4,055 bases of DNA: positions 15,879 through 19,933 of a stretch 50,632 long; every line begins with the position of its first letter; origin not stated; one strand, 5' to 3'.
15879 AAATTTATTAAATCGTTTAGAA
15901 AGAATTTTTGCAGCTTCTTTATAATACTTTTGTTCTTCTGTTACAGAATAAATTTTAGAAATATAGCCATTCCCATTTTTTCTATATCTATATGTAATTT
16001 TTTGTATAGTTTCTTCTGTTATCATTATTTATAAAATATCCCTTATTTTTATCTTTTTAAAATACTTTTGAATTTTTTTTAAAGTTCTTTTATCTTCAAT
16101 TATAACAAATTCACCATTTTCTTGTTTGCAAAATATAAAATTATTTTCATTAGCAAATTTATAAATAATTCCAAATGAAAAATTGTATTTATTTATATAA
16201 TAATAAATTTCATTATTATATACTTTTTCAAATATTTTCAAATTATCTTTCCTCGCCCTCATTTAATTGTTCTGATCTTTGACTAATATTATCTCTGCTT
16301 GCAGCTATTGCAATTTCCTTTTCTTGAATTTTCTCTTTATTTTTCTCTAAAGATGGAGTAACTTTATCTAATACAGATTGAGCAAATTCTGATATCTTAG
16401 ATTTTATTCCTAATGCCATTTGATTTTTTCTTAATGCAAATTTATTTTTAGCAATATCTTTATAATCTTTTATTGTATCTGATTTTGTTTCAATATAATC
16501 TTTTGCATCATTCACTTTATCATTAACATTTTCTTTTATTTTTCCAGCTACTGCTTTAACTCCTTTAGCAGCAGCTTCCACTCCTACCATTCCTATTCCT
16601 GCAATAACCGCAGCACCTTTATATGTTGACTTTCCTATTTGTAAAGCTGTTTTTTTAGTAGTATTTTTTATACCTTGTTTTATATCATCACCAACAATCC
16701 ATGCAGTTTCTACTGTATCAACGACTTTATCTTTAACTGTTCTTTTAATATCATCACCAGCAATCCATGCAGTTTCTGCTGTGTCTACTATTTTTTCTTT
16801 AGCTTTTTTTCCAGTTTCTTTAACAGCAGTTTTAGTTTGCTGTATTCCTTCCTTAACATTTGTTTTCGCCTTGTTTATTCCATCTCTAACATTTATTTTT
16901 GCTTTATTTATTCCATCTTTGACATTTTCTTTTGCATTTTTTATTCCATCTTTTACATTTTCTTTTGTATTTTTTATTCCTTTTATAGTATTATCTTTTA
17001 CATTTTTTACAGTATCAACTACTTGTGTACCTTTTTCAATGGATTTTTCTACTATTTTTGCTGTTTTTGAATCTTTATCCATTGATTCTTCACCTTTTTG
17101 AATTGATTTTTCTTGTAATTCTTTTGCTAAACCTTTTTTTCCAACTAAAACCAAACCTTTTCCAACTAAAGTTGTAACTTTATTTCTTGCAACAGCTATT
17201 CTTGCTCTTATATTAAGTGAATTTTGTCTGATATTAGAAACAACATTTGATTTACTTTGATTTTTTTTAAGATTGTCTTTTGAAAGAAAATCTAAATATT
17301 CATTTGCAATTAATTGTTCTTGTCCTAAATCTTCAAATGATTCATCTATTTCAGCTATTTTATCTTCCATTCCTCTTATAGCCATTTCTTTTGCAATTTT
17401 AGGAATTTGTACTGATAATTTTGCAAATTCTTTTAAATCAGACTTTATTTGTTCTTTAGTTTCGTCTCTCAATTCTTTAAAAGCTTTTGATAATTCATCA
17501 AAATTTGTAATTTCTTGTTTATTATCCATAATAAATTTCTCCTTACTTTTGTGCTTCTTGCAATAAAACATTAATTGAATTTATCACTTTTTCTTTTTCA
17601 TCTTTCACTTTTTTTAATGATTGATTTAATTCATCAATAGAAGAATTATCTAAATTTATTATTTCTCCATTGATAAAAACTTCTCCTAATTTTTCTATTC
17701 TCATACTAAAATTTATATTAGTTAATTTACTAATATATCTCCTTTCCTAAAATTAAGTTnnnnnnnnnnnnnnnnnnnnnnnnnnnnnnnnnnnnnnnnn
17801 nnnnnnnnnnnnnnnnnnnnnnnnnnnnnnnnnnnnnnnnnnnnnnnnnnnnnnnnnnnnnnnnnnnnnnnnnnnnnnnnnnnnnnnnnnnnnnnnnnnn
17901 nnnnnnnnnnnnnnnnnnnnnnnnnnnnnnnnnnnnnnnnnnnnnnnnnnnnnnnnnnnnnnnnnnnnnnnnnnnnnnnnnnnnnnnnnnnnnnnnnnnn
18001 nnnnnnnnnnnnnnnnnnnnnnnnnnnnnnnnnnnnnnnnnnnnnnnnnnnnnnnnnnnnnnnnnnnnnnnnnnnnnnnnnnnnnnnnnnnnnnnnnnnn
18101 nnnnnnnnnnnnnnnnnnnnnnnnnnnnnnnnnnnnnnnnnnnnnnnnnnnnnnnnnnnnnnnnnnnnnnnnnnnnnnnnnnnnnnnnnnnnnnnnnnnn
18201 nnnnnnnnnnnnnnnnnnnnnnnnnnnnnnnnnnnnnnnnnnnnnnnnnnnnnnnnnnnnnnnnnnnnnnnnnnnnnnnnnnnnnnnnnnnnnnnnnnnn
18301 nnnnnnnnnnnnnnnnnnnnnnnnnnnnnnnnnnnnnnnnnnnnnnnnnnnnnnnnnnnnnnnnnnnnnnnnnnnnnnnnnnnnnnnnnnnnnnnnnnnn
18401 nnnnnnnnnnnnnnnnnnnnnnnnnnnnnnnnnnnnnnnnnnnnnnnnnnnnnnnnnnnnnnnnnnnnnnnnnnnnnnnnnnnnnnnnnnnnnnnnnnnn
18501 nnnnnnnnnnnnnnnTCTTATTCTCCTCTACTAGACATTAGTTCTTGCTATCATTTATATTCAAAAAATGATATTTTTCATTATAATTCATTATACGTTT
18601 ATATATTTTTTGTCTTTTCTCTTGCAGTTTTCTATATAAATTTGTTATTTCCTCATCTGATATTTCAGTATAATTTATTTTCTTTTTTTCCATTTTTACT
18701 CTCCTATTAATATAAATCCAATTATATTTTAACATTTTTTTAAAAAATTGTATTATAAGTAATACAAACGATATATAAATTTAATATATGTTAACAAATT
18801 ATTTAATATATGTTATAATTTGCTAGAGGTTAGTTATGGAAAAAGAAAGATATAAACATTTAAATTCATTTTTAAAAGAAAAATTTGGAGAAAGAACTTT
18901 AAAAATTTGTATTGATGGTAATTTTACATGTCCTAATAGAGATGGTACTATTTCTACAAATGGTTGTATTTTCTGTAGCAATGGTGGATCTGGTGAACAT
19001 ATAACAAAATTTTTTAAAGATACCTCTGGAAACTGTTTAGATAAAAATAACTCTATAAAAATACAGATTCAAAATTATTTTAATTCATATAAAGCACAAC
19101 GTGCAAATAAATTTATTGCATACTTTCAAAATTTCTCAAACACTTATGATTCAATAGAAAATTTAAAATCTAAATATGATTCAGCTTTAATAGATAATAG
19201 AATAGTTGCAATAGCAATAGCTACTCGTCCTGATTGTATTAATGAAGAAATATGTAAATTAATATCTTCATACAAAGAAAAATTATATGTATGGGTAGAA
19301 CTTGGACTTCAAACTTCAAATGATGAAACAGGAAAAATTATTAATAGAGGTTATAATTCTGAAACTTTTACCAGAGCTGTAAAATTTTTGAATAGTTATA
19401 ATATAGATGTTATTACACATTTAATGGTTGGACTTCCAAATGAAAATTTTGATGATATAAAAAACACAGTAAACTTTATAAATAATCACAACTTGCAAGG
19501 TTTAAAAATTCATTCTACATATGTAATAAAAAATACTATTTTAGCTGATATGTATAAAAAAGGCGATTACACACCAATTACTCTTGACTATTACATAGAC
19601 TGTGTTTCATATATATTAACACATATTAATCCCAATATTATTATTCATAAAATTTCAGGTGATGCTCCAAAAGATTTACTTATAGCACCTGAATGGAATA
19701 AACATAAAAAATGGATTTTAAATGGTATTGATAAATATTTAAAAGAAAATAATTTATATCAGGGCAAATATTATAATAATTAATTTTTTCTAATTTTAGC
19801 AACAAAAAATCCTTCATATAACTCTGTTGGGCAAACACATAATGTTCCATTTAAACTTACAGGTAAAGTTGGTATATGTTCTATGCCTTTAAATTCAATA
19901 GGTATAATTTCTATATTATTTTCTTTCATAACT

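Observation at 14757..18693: Six-gene operon made entirely of unrecognisable proteins - best candidate for an undescribed system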

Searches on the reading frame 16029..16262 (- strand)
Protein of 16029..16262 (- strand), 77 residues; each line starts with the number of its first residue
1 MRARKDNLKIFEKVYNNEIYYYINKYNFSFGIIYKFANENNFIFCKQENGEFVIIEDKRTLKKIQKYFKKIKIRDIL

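Call 3: search_protein_families(library=pfam, proteins=[window:16029-16262:-], max_evalue=1)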
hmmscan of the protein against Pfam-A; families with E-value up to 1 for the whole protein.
window:16029-16262:- (77 aa): 1 family
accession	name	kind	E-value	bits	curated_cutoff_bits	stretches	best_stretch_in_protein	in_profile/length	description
PF24898.2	GGDEF_GdpP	-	0.018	15.8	30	1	6-66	4-62/126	Cyclic-di-AMP phosphodiesterase GdpP-like, GGDEF domain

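Call 4: search_protein_families(library=ncbifam, proteins=[window:16029-16262:-], max_evalue=1)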
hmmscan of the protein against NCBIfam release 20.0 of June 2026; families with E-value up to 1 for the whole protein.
window:16029-16262:- (77 aa): 0 families

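Call 5: search_protein_families(library=phrogs, proteins=[window:16029-16262:-], max_evalue=1)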
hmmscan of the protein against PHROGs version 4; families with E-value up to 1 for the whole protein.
window:16029-16262:- (77 aa): 0 families

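Call 6: search_protein_families(library=padloc, proteins=[window:16029-16262:-], max_evalue=1)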
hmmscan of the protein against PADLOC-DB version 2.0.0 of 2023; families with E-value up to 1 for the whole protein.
window:16029-16262:- (77 aa): 0 families

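Call 73: search_solved_structures(query=A6, max_evalue=10, show_alignments=2)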
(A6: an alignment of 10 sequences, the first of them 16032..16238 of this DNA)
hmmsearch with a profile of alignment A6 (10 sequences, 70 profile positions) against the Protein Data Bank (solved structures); distinct sequences matched with E-value up to 10: 2.
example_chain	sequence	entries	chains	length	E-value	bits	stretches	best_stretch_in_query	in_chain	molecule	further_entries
8x3q_C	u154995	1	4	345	1.2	12.4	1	28-59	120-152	Glycosyl transferase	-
7fg9_A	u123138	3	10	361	1.3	12.4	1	28-59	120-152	Glycosyl transferase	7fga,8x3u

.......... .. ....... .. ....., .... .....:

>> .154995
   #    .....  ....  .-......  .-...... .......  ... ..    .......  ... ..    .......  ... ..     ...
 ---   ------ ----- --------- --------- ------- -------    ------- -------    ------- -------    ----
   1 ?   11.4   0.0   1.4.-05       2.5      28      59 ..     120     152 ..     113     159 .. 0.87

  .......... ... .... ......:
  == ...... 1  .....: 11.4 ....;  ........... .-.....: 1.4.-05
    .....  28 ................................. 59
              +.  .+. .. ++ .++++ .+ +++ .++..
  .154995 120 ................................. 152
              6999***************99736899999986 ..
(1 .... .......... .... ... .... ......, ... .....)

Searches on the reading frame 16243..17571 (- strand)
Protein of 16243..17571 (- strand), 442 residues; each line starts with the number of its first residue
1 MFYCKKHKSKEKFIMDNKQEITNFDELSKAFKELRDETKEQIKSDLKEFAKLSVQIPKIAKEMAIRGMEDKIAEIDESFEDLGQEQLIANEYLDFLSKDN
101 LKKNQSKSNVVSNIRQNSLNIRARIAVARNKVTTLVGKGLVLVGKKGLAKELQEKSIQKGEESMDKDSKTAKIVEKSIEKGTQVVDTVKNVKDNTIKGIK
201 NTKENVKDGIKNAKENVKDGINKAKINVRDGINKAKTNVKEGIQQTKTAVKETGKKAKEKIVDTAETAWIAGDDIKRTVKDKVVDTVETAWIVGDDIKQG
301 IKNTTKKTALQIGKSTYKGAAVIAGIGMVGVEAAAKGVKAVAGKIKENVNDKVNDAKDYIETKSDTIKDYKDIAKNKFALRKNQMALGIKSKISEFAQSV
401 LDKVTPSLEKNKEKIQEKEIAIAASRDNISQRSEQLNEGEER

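Call 3: search_protein_families(library=pfam, proteins=[window:16243-17571:-], max_evalue=1)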
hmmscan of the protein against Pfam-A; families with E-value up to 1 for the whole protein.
window:16243-17571:- (442 aa): 4 families
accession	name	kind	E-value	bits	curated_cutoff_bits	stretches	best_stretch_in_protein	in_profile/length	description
PF01442.23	Apolipoprotein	-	4.6e-05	23.6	90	1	149-266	90-179/190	Apolipoprotein A1/A4/E domain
PF12732.12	YtxH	-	0.019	15.8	37.5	1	200-250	24-70/71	YtxH-like protein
PF05957.18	DUF883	-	0.073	13.4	25.4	0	334-360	21-47/53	DUF883 N-terminal domain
PF20072.4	DUF6468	-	0.098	13.3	26.9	0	331-359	22-50/76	Domain of unknown function (DUF6468)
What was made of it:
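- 16243..17529 (-): g4: 428-aa basic protein. Its parts are a conserved N-terminal helical domain (nt 17326-17529), a Gly-rich helix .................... (17113-17181), 11-mer amphipathic repeats (16789-17022), a 22-mer duplication (16657-16788), a Gly/Ala hydrophobic hairpin (16540-16647) and a conserved C-terminal helix (16327-16434). The window protein hits Apolipoprotein at 4.6e-5, below cut-off (call 3).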

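Call 4: search_protein_families(library=ncbifam, proteins=[window:16243-17571:-], max_evalue=1)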
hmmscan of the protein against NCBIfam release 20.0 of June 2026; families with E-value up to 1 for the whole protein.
window:16243-17571:- (442 aa): 2 families
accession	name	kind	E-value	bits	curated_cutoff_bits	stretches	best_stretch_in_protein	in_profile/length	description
NF047840.1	lipo_Ag473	exception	0.0071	17.1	100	2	170-268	28-127/136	Ag473 family lipoprotein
NF033914.0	antiphage_ZorA_1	subfamily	0.11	10.7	190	1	172-281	392-504/619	anti-phage ZorAB system protein ZorA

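Call 5: search_protein_families(library=phrogs, proteins=[window:16243-17571:-], max_evalue=1)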
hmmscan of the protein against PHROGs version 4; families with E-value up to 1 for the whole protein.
window:16243-17571:- (442 aa): 2 families
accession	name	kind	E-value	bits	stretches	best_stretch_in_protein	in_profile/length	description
phrog_27693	-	unknown function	0.00082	18.9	1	94-244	431-583/725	-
phrog_23602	-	unknown function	0.59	11.5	0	323-351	79-106/107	-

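Call 6: search_protein_families(library=padloc, proteins=[window:16243-17571:-], max_evalue=1)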
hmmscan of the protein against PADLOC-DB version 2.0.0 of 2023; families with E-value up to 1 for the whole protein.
window:16243-17571:- (442 aa): 3 families
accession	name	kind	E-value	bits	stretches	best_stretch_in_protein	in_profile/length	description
PDLC00605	ZorA1|ZorA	-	0.011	12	2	171-281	448-561/700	MotA/ExbB/TolQ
PDLC00647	ZorA3|ZorA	-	0.038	10.4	1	23-434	259-574/780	MotA/ExbB/TolQ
PDLC00648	ZorA3|ZorA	-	0.14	8.8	1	24-281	254-501/692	MotA/ExbB/TolQ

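Call 17: find_homologous_proteins(query=window:16243-17529:-, max_evalue=0.001)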
Query window:16243-17529:- (428 aa): 1 proteins with E <= 0.001 among 8000 candidates.
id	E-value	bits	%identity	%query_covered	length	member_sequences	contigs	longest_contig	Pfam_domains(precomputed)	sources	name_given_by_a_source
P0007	1.8e-251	852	100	100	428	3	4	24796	-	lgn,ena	-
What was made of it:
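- Tried and rejected: The word-index homologue search for g4 failed, because low complexity filled the candidate list (call 17).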

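Call 72: search_solved_structures(query=A5, max_evalue=1, show_alignments=2)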
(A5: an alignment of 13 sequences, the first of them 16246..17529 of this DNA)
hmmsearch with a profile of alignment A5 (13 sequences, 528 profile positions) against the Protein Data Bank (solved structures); distinct sequences matched with E-value up to 1: 0.

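Call 79: search_protein_families(library=pfam, alignment_id=A5, max_evalue=0.01)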
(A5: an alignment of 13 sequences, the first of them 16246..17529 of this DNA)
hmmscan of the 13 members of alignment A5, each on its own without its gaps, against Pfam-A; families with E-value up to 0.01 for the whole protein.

A. member 1, window:16246-17529:- (428 aa): 1 family
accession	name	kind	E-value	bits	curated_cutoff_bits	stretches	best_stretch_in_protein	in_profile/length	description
PF01442.23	Apolipoprotein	-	4e-05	23.8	90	1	135-252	90-179/190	Apolipoprotein A1/A4/E domain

B. families by the number of members that match (of 13 scanned): 7 families
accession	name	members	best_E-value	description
PF01442.23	Apolipoprotein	2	2.5e-10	Apolipoprotein A1/A4/E domain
PF12732.12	YtxH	1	3.7e-12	YtxH-like protein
PF02987.21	LEA_4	1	1.9e-09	Late embryogenesis abundant protein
PF09769.14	ApoO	1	0.00093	Apolipoprotein O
PF05957.18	DUF883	1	0.0037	DUF883 N-terminal domain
PF09548.15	Spore_III_AB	1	0.0075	Stage III sporulation protein AB (spore_III_AB)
PF24430.1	DUF7553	1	0.0097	Family of unknown function (DUF7553)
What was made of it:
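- No spore-protein family hit appears beyond one Spore_III_AB match at E=0.0075 in 1 of 13 orthologues (call 79).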

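Call 105: search_protein_families(library=phrogs, alignment_id=A5, max_evalue=0.001)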
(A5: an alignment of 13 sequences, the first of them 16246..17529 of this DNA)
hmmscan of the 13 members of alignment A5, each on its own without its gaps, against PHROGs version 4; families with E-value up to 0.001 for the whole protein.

A. member 1, window:16246-17529:- (428 aa): 1 family
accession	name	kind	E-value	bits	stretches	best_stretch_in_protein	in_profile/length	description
phrog_27693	-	unknown function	0.00079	19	1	80-230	431-583/725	-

B. families by the number of members that match (of 13 scanned): 5 families
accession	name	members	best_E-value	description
phrog_4070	-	1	1.2e-06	tail length tape measure protein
phrog_30808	-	1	2.8e-06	-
phrog_167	-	1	9.6e-06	tail length tape measure protein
phrog_6438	-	1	7.9e-05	-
phrog_27693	-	1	0.00079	-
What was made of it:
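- One of 13 g4 orthologues hits tape-measure PHROGs at E 1e-6 and 1e-5 (call 105).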

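Call 106: search_dna_similar(query=window:16246-17529:-, collection=phages, mode=protein, max_evalue=0.001, max_rows=10)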
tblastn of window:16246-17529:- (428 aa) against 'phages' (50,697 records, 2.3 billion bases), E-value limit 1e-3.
No match.
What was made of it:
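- On Phage tail tape-measure protein (g4): There is no phage-genome match (call 106).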

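Call 111: search_dna_similar(query=window:16246-17529:-, collection=plasmids, mode=protein, max_evalue=0.001, max_rows=10)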
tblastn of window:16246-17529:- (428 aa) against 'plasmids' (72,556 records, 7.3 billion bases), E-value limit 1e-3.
Records with a match: 1; places in all: 1; records where one place covers at least 80% of the query: 0.
Best place of each record, by identity: <60% 1.
By first word of the organism name: Latilactobacillus 1.
By predicted mobility (MOB-suite, as given by PLSDB): non-mobilizable 1.
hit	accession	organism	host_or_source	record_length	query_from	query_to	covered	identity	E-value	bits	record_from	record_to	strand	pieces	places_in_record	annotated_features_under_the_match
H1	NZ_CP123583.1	Latilactobacillus curvatus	pure culture,pig intestine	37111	168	249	19%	35.4%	9e-4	49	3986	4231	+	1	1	phage tail tape measure protein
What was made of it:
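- Closest known: Phage tail tape-measure proteins. Same: Weak hits support the resemblance (calls 105, 111).
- The g4 repeat region (residues 168-249) gives a marginal tblastn hit, E=9e-4, to an annotated tape-measure gene on a Latilactobacillus plasmid (call 111).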

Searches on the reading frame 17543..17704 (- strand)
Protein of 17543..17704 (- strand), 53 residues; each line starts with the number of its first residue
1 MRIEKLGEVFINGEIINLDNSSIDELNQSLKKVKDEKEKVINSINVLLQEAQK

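Call 3: search_protein_families(library=pfam, proteins=[window:17543-17704:-], max_evalue=1)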
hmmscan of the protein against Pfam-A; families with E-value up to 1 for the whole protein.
window:17543-17704:- (53 aa): 2 families
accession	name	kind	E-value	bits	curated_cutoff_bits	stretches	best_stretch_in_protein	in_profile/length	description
PF06103.16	DUF948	-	0.021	15.4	37.2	1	20-52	32-64/89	Bacterial protein of unknown function (DUF948)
PF04566.18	RNA_pol_Rpb2_4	-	0.093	13.3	28.7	1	9-53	1-43/62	RNA polymerase Rpb2, domain 4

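Call 4: search_protein_families(library=ncbifam, proteins=[window:17543-17704:-], max_evalue=1)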
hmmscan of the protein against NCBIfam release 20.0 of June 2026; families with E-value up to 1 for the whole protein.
window:17543-17704:- (53 aa): 1 family
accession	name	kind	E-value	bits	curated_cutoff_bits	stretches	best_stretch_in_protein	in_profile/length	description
NF050138.1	marker_Dhp61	equivalog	0.021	15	85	1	8-34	51-77/96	protein Dhp61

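Call 5: search_protein_families(library=phrogs, proteins=[window:17543-17704:-], max_evalue=1)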
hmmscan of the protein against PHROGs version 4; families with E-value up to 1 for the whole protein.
window:17543-17704:- (53 aa): 2 families
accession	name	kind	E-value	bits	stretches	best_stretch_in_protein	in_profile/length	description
phrog_2910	-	unknown function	0.027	15.8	1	4-42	13-51/76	-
phrog_5509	-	connector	0.055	14.3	1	17-43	6-32/140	neck protein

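Call 6: search_protein_families(library=padloc, proteins=[window:17543-17704:-], max_evalue=1)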
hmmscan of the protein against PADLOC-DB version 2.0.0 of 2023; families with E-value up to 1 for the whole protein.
window:17543-17704:- (53 aa): 0 families

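Call 74: search_solved_structures(query=A7, max_evalue=10, show_alignments=2)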
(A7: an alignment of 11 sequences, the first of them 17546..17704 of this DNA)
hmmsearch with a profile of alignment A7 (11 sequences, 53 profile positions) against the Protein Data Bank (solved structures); distinct sequences matched with E-value up to 10: 7.
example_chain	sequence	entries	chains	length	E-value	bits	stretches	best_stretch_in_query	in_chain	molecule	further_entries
4mvf_A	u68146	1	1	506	0.33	14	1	23-51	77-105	Calcium-dependent protein kinase 2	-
2xu6_A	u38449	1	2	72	0.36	13.9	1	25-47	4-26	MDV1 COILED COIL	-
3zdo_A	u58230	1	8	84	0.56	13.3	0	23-48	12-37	PHOSPHOPROTEIN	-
4c5q_A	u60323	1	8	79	0.72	12.9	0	23-48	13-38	PHOSPHOPROTEIN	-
6htl_A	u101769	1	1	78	4.3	10.4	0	14-34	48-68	Phosphoprotein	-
4pnd_A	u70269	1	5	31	5.5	10.1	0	39-53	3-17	CC-Pent_Variant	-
6dlc_A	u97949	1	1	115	9.8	9.3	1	21-50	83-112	Designed protein DHD1:234_A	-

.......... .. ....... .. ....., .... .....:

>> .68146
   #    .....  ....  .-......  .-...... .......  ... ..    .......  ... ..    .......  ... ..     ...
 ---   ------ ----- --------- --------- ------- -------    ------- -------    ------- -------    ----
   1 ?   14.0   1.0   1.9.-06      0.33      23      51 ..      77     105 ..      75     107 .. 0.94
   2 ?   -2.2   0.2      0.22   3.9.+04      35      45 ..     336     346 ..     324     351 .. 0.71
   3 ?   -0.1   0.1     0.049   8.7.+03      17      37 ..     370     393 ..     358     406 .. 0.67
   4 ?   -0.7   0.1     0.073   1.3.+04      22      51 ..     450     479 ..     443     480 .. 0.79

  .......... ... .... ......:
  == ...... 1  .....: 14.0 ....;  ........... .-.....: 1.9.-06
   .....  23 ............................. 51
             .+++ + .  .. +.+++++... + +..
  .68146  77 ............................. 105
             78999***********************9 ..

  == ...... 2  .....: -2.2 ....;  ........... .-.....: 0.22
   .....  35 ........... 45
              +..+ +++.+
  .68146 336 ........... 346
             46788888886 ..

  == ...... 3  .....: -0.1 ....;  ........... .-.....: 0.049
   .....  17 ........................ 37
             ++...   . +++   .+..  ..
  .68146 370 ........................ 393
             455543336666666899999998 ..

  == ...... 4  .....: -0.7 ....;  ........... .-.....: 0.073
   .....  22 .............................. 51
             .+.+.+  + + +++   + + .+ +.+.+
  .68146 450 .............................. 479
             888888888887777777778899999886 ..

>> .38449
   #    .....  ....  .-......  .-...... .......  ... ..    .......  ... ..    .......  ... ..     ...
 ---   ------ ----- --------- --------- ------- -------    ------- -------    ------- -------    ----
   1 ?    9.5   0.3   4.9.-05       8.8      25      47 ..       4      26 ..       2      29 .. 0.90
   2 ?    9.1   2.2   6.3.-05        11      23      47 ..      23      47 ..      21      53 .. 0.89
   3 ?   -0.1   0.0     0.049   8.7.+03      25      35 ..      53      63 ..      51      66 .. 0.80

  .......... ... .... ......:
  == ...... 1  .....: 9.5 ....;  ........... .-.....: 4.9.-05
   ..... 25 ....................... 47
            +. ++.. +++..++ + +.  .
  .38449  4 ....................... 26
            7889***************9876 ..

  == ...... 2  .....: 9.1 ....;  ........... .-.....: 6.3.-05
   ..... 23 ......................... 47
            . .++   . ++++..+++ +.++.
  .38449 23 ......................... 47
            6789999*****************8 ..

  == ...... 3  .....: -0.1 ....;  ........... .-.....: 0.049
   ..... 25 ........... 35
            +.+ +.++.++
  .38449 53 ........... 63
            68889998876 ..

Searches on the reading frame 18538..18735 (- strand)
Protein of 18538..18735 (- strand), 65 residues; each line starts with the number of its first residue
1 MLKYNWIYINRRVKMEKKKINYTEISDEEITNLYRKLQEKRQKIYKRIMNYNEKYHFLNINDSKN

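Call 3: search_protein_families(library=pfam, proteins=[window:18538-18735:-], max_evalue=1)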
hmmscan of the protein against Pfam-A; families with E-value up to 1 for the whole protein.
window:18538-18735:- (65 aa): 3 families
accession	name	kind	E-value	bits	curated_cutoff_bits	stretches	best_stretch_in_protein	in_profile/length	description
PF03127.19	GAT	-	0.0045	17.6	31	1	24-63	20-63/77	GAT domain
PF09447.15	Cnl2_NKP2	-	0.013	16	27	1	26-48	34-56/65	Cnl2/NKP2 family protein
PF07564.17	DUF1542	-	0.065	13.7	24.3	1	9-52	9-53/77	Domain of Unknown Function (DUF1542)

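Call 4: search_protein_families(library=ncbifam, proteins=[window:18538-18735:-], max_evalue=1)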
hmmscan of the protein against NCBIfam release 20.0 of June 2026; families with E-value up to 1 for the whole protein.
window:18538-18735:- (65 aa): 2 families
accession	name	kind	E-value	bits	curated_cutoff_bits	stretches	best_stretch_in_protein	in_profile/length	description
NF007703.0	PRK10391.1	equivalog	0.074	13.1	101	1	18-43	24-49/71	transcription modulator YdgT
NF002016.0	PRK00823.1-1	equivalog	0.11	12.6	133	1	14-62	8-56/113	4a-hydroxytetrahydrobiopterin dehydratase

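Call 5: search_protein_families(library=phrogs, proteins=[window:18538-18735:-], max_evalue=1)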
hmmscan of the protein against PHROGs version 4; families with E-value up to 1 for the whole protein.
window:18538-18735:- (65 aa): 3 families
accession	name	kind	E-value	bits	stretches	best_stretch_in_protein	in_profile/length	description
phrog_16176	-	unknown function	0.02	14.7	1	8-57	111-160/477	-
phrog_3156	-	unknown function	0.23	12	1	3-32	113-141/244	-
phrog_30473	-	unknown function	0.36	12.1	1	5-59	26-80/107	-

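Call 6: search_protein_families(library=padloc, proteins=[window:18538-18735:-], max_evalue=1)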
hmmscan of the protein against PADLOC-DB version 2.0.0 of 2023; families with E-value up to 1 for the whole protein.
window:18538-18735:- (65 aa): 0 families

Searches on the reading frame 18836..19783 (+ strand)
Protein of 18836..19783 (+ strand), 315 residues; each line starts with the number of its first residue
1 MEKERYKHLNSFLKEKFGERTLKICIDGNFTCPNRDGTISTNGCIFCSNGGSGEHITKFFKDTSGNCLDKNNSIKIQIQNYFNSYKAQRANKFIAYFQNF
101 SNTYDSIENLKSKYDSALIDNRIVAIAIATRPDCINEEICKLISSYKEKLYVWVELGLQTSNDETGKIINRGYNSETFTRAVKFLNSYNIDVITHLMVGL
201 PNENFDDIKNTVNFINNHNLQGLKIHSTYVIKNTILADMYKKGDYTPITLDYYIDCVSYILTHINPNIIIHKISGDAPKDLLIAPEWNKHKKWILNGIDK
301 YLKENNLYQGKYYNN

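Call 66: search_protein_families(library=pfam, proteins=[window:18836-19783:+], max_evalue=0.00001)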
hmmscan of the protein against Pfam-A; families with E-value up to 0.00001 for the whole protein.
window:18836-19783:+ (315 aa): 2 families
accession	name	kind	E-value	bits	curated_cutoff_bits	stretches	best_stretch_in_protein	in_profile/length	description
PF16199.10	Radical_SAM_C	-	2.5e-27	95.2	31.9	1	221-304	2-85/85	Radical_SAM C-terminal domain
PF04055.27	Radical_SAM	-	8.9e-18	65.5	29.5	1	41-215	8-166/166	Radical SAM superfamily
